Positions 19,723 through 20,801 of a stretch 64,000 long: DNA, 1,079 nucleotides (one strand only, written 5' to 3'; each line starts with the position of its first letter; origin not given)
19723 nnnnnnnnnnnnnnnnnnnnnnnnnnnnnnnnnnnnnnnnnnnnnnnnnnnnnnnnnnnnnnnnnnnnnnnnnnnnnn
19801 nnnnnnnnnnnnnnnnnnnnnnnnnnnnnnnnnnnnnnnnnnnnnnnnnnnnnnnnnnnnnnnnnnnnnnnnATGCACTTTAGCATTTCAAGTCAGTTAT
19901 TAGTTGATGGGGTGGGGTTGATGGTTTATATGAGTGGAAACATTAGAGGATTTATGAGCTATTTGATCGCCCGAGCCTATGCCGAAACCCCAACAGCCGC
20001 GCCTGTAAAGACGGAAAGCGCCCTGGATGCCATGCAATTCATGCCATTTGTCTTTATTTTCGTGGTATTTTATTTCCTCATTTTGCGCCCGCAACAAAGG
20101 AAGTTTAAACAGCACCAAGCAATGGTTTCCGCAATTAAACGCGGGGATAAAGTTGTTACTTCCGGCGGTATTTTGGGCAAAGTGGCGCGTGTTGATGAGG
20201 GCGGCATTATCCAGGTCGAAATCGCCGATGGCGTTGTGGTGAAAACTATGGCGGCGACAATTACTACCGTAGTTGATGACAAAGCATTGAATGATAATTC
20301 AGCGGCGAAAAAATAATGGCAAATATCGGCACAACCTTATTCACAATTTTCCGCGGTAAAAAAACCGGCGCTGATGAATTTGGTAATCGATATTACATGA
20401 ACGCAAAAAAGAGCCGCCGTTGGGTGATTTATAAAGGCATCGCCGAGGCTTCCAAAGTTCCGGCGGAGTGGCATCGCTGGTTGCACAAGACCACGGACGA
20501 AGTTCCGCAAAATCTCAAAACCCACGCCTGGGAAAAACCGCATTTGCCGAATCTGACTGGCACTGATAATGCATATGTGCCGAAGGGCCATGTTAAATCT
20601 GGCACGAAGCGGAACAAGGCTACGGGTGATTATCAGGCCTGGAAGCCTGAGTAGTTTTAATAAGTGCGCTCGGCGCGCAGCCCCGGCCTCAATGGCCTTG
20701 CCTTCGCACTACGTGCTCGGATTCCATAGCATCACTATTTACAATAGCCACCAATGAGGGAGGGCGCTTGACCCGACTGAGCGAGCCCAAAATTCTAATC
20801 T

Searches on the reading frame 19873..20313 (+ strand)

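Call 83: search_protein_families(library=pfam, proteins=[window:19873-20313:+], max_evalue=0.01)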
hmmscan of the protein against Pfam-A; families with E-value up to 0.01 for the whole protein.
window:19873-20313:+ (147 aa): 1 family
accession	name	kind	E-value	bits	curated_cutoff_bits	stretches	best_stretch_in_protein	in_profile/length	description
PF02699.20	YajC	-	2.4e-26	91.9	28.2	1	54-131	1-77/78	Preprotein translocase subunit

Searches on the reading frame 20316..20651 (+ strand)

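Call 83: search_protein_families(library=pfam, proteins=[window:20316-20651:+], max_evalue=0.01)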
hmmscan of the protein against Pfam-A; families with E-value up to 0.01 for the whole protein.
window:20316-20651:+ (112 aa): 1 family
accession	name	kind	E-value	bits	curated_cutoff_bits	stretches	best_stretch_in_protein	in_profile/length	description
PF05071.21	NDUFA12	-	1.7e-24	86.9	23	1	14-111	1-98/98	NADH ubiquinone oxidoreductase subunit NDUFA12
